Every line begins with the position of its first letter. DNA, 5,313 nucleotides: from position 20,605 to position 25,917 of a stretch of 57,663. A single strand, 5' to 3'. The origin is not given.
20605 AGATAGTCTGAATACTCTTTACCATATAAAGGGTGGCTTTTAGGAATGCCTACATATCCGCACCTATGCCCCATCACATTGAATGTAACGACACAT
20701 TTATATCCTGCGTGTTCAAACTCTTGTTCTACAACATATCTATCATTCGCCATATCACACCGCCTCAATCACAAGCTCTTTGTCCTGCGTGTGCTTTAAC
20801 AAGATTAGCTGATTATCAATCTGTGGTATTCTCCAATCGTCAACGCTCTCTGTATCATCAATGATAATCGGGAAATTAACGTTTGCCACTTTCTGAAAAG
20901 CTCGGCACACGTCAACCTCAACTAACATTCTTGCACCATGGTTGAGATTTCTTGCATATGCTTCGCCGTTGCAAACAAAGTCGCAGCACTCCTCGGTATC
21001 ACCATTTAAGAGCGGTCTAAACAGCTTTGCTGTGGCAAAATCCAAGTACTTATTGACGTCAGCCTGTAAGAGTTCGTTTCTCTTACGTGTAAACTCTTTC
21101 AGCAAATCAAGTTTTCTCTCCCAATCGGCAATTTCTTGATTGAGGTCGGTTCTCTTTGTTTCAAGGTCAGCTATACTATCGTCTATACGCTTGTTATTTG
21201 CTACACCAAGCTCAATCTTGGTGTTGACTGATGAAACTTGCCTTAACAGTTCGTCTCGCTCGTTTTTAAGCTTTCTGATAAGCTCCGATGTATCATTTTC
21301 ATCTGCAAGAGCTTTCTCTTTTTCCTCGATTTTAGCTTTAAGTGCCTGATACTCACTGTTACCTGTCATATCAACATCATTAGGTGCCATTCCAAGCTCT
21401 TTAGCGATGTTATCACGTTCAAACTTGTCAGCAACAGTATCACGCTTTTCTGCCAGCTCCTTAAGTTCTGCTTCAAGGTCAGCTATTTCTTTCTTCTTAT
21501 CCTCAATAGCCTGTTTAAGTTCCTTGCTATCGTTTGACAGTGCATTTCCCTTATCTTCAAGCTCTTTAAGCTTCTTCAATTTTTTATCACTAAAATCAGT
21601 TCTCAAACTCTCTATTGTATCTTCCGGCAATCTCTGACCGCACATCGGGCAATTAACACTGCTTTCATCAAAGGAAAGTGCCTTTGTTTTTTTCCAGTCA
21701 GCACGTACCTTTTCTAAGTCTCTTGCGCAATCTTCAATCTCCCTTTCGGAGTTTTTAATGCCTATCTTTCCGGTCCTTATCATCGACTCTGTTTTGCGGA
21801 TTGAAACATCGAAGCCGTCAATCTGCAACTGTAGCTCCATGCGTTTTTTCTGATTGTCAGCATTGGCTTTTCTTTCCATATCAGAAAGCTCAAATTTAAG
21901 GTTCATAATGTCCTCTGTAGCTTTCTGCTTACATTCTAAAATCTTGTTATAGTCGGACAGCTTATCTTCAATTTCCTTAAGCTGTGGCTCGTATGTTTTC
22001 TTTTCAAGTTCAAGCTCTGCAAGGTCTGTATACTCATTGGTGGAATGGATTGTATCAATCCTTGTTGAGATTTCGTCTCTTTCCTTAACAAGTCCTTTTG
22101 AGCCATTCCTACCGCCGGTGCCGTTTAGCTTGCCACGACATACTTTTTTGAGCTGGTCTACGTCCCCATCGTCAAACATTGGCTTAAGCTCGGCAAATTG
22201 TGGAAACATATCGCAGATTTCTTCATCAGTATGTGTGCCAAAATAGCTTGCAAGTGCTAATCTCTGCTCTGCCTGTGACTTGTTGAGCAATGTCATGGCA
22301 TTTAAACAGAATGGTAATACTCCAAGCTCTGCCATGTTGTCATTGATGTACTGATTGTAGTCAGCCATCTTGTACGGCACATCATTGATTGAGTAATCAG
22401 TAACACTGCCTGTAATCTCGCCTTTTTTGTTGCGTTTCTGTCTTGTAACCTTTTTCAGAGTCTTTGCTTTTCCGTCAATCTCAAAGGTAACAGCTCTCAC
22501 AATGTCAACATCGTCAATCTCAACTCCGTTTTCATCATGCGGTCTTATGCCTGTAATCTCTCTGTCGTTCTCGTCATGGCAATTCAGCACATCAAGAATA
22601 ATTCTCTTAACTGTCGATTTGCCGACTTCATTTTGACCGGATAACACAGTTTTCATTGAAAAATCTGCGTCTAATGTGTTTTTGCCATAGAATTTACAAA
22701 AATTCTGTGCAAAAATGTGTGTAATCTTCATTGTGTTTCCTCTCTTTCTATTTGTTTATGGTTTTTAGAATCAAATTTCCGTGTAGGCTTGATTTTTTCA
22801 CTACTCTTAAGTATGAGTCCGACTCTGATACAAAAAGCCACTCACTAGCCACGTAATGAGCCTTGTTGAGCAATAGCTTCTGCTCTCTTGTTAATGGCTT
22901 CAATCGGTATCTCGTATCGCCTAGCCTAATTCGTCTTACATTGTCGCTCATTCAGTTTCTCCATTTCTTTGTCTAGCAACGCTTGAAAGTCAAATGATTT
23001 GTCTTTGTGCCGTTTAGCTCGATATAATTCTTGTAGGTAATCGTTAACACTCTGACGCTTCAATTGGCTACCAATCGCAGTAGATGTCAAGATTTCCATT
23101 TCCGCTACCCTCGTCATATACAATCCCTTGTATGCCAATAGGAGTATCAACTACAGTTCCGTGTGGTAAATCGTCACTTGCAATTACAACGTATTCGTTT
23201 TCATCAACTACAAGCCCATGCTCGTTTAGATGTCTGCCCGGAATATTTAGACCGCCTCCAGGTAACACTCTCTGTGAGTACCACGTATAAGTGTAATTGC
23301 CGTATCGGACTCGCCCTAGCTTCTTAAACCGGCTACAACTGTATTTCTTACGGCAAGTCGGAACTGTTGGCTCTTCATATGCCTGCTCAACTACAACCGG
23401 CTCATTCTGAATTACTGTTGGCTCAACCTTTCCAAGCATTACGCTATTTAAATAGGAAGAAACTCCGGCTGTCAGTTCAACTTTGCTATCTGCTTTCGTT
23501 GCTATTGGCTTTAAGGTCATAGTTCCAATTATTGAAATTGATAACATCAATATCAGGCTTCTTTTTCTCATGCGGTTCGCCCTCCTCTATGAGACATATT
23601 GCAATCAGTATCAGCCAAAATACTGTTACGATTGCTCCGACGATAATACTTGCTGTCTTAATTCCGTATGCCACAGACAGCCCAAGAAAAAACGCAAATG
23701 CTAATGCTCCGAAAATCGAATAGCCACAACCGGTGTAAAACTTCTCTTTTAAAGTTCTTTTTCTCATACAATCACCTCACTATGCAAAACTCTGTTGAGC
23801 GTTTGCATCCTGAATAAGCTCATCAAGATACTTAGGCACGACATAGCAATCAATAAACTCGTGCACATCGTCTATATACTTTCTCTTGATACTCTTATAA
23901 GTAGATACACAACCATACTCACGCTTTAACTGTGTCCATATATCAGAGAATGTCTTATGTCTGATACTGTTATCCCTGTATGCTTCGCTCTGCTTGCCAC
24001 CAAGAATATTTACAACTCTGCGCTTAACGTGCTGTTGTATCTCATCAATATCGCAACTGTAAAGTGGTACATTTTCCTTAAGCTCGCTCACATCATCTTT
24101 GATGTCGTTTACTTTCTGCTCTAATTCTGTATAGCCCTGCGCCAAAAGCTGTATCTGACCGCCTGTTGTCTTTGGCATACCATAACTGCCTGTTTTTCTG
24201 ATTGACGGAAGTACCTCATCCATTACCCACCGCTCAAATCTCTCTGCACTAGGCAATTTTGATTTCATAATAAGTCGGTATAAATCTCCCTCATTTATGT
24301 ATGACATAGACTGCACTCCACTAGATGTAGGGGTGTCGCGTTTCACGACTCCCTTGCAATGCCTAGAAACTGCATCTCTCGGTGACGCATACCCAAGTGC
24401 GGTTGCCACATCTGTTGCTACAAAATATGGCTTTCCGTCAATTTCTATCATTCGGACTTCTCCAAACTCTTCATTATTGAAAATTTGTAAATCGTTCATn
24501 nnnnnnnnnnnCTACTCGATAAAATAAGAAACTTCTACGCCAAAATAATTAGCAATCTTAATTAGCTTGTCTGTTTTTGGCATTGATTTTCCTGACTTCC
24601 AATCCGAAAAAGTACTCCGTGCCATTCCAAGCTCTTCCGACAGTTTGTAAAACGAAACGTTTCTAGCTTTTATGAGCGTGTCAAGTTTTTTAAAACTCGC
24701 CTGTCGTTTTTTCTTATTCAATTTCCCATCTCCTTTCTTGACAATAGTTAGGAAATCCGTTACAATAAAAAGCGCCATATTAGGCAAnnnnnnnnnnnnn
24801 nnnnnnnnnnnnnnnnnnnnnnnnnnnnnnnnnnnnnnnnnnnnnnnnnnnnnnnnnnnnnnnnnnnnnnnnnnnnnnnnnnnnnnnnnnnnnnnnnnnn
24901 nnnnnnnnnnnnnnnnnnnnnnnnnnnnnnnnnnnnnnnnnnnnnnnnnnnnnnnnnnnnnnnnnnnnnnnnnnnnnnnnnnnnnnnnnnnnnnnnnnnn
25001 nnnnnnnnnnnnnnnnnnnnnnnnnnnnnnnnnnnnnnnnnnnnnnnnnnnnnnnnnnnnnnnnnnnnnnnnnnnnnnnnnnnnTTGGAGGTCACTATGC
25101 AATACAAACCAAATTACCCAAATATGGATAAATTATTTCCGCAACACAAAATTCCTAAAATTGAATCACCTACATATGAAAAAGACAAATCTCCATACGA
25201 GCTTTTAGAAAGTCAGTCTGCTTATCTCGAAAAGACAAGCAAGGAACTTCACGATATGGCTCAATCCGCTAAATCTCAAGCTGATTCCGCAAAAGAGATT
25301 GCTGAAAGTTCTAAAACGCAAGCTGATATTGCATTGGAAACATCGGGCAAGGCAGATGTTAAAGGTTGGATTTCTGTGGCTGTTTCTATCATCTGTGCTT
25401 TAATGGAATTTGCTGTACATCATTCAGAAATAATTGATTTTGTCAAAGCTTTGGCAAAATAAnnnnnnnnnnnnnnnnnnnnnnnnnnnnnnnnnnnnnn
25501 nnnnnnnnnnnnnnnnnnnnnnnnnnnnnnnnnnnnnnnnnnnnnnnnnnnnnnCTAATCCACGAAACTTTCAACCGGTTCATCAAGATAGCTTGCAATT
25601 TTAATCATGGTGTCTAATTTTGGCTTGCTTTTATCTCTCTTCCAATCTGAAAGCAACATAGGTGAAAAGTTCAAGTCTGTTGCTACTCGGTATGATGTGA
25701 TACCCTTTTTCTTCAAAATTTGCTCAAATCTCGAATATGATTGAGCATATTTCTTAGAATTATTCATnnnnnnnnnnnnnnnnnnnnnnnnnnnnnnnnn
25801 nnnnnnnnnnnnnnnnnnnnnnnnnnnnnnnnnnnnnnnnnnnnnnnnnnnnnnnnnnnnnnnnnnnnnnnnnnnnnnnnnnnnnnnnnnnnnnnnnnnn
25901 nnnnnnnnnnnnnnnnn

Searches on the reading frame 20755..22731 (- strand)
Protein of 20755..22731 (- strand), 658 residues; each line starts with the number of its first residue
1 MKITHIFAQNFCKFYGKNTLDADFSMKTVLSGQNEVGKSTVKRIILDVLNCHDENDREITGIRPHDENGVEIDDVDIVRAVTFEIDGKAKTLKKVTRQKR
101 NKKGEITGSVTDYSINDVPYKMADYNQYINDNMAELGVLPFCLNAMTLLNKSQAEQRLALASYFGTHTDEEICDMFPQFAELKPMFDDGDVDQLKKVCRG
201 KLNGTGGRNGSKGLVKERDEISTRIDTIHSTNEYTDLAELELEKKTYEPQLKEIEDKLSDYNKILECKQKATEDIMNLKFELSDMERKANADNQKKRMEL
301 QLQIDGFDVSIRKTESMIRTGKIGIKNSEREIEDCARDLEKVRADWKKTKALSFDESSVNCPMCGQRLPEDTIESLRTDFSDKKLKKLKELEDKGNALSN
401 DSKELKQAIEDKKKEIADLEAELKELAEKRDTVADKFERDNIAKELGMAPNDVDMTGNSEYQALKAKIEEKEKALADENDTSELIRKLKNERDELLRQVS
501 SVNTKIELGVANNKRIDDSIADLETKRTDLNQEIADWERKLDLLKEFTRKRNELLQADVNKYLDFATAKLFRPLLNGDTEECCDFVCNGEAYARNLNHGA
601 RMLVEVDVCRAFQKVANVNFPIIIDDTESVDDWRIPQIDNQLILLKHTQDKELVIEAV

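Call 26: search_protein_families(library=pfam, max_evalue=0.001, proteins=[window:20755-22731:-])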
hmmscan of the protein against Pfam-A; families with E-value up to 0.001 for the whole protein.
window:20755-22731:- (658 aa): 2 families
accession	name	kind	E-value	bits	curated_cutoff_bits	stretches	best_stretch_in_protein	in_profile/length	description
PF13476.12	AAA_23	-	2.9e-05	25.2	27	1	9-263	5-198/201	AAA domain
PF11932.13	DUF3450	-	0.00065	19.5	32.6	1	462-539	16-93/241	Protein of unknown function (DUF3450)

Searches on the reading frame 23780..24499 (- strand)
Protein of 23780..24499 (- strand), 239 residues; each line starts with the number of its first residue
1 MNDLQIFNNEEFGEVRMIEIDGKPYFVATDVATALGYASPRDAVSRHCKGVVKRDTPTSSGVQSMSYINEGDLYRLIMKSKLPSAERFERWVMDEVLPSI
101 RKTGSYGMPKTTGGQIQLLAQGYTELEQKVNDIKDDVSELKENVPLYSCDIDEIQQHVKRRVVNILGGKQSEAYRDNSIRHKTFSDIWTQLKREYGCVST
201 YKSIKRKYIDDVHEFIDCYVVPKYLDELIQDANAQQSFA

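Call 7: search_protein_families(library=pfam, max_evalue=0.01, proteins=[window:23780-24499:-])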
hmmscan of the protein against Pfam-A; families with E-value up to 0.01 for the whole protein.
window:23780-24499:- (239 aa): 2 families
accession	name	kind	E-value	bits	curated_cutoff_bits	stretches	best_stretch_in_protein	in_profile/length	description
PF10552.14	ORF6C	-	2.7e-29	101.9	22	1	115-229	1-114/114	ORF6C domain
PF02498.22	Bro-N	-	8.4e-24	84.5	25.6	1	14-98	1-96/96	BRO family, N-terminal domain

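Call 8: search_protein_families(library=phrogs, max_evalue=0.01, proteins=[window:23780-24499:-])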
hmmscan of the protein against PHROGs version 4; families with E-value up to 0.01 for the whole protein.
window:23780-24499:- (239 aa): 15 families
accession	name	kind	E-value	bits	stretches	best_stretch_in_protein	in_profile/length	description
phrog_463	-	transcription regulation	6e-74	249.7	1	1-238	2-247/250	anti-repressor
phrog_130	-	transcription regulation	4.8e-54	185.1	1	1-130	157-293/480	anti-repressor Ant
phrog_2899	-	transcription regulation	1.1e-48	167.1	1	1-134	4-137/263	anti-repressor Ant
phrog_2593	-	transcription regulation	2.4e-33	117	1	5-225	20-213/255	anti-repressor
phrog_7940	-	unknown function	4.3e-32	112.6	1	1-168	1-172/252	-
phrog_245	-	transcription regulation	1.7e-30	107.6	1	6-216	43-201/319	anti-repressor Ant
phrog_5060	-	transcription regulation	6.8e-28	99.2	1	6-128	9-140/224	anti-repressor Ant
phrog_373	-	transcription regulation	8e-28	98.8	1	1-220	76-308/373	anti-repressor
phrog_25722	-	unknown function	5.5e-27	95.4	1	1-111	1-113/150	-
phrog_2011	-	transcription regulation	1e-23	85.5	1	4-108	1-118/275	anti-repressor Ant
phrog_2977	-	transcription regulation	1.6e-21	77.7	1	1-83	61-148/150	anti-repressor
phrog_9976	-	transcription regulation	1.8e-18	68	1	6-106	5-104/188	anti-repressor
phrog_34000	-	unknown function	3.3e-10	41.1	1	5-128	15-147/194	-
phrog_2127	-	transcription regulation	1.4e-05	26.1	0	3-44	3-42/313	anti-repressor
phrog_8448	-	transcription regulation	4.2e-05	24.6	1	125-234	26-143/151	anti-repressor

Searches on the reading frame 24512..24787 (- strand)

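Call 7: search_protein_families(library=pfam, max_evalue=0.01, proteins=[window:24512-24787:-])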
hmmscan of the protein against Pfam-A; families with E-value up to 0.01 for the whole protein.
window:24512-24787:- (91 aa): 6 families
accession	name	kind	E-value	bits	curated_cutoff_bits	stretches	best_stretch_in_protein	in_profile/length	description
PF12844.13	HTH_19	-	6.8e-10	39.2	30.2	1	34-89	3-58/64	Helix-turn-helix domain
PF01381.28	HTH_3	-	3.1e-09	37.2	23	1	40-89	6-55/55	Helix-turn-helix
PF13443.12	HTH_26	-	1.3e-07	32.2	22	1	34-86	1-54/63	Cro/C1-type HTH DNA-binding domain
PF07022.19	Phage_CI_repr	-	5.6e-06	27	22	1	38-88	6-56/65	Bacteriophage CI repressor helix-turn-helix domain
PF13560.12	HTH_31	-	0.0038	17.9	27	1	41-85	12-57/64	Helix-turn-helix domain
PF13693.12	HTH_35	-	0.01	16.3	25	0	39-87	11-56/75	Winged helix-turn-helix DNA-binding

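Call 8: search_protein_families(library=phrogs, max_evalue=0.01, proteins=[window:24512-24787:-])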
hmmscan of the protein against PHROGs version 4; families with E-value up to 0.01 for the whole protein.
window:24512-24787:- (91 aa): 22 families
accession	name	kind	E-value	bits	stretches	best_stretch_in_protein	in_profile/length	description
phrog_8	-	transcription regulation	3.5e-16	60.6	1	23-89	69-135/346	transcriptional regulator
phrog_2967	-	transcription regulation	6.5e-11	43.2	1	25-91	5-71/225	transcriptional regulator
phrog_4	-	transcription regulation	8.3e-11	42.5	1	27-89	129-191/400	transcriptional repressor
phrog_3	-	transcription regulation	1.3e-09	39.4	1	25-89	83-145/430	transcriptional repressor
phrog_2439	-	transcription regulation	1.6e-08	34.8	1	33-90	10-67/367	transcriptional regulator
phrog_638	-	transcription regulation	2.7e-07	31.5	1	35-86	8-60/145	transcriptional regulator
phrog_2328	-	transcription regulation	9.5e-06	26.4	1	35-87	20-72/128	transcriptional repressor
phrog_18248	-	transcription regulation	7.9e-05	22.9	1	34-88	6-58/264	transcriptional regulator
phrog_4441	-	DNA, RNA and nucleotide metabolism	0.00013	23.2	1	35-90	9-65/98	HTH DNA binding protein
phrog_3037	-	transcription regulation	0.00022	22.1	1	38-85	25-70/189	transcriptional repressor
phrog_4583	-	transcription regulation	0.00025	22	1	36-89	16-69/81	transcriptional repressor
phrog_1994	-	DNA, RNA and nucleotide metabolism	0.00027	21.9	1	34-90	3-59/170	DNA binding protein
phrog_1728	-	transcription regulation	0.00035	20.6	1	32-82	5-55/380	transcriptional regulator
phrog_4836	-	transcription regulation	0.00041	21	1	37-89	82-134/194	CII-like regulator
phrog_34939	-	unknown function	0.00075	20.2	1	32-88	11-68/280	-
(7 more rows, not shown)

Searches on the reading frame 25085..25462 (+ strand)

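Call 7: search_protein_families(library=pfam, max_evalue=0.01, proteins=[window:25085-25462:+])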
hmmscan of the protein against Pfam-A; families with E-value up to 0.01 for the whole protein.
window:25085-25462:+ (125 aa): 1 family
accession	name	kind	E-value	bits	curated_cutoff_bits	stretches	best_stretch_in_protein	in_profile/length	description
PF11839.13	Alanine_zipper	-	0.00074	20.2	23.1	1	45-89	10-54/69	Alanine-zipper, major outer membrane lipoprotein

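Call 8: search_protein_families(library=phrogs, max_evalue=0.01, proteins=[window:25085-25462:+])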
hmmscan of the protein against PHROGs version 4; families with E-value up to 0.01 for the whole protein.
window:25085-25462:+ (125 aa): 1 family
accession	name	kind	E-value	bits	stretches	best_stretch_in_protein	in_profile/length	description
phrog_32192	-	unknown function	3.7e-21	76.3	1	28-123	28-122/125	-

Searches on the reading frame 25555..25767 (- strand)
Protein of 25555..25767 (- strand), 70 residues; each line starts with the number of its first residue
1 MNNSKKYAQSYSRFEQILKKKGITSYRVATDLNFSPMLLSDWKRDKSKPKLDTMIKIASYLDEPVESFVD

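Call 7: search_protein_families(library=pfam, max_evalue=0.01, proteins=[window:25555-25767:-])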
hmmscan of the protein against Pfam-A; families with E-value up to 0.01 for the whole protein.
window:25555-25767:- (70 aa): 3 families
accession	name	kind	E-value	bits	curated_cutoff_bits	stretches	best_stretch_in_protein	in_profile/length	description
PF01381.28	HTH_3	-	3.4e-08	33.8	23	1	16-66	3-53/55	Helix-turn-helix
PF13443.12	HTH_26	-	1.4e-06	28.8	22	1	15-62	3-51/63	Cro/C1-type HTH DNA-binding domain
PF12844.13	HTH_19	-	3.5e-06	27.2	30.2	1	12-64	2-54/64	Helix-turn-helix domain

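Call 8: search_protein_families(library=phrogs, max_evalue=0.01, proteins=[window:25555-25767:-])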
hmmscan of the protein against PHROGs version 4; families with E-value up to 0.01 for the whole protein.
window:25555-25767:- (70 aa): 12 families
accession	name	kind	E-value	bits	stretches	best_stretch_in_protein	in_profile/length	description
phrog_8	-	transcription regulation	7.1e-10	39.8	1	11-62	78-129/346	transcriptional regulator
phrog_3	-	transcription regulation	1.4e-06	29.4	1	5-66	84-144/430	transcriptional repressor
phrog_2967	-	transcription regulation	2.8e-06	28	1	1-62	2-63/225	transcriptional regulator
phrog_4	-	transcription regulation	0.00042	20.4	1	10-66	137-189/400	transcriptional repressor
phrog_638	-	transcription regulation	0.00047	21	1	14-66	8-61/145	transcriptional regulator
phrog_1124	-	transcription regulation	0.00056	20.5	1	17-64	16-62/177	transcriptional regulator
phrog_1373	-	transcription regulation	0.0016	19.4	1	16-66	70-120/166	transcriptional regulator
phrog_1728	-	transcription regulation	0.0016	18.4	1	13-63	7-57/380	transcriptional regulator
phrog_2439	-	transcription regulation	0.0017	18.3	1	13-69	11-67/367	transcriptional regulator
phrog_2328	-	transcription regulation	0.0024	18.7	1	12-64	18-70/128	transcriptional repressor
phrog_4779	-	transcription regulation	0.0039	18.7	1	13-52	6-47/98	transcriptional regulator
phrog_7241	-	transcription regulation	0.0056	17.7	1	20-68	72-120/122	transcriptional regulator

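Call 94: search_protein_families(library=ncbifam, max_evalue=1, proteins=[window:25555-25767:-])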
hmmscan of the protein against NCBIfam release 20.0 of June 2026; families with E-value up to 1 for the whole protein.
window:25555-25767:- (70 aa): 3 families
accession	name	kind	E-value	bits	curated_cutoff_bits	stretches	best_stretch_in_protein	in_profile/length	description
NF041951.1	phage_RstR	subfamily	0.00012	22.3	80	1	12-62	5-55/108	RstR family transcriptional repressor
NF010465.0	PRK13890.1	equivalog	0.00022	21.3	96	1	16-66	12-62/121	conjugal transfer protein TrbA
NF038310.1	lysogeny_AimR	equivalog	0.00082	18.5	70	1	15-63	2-50/365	AimR family lysis-lysogeny pheromone receptor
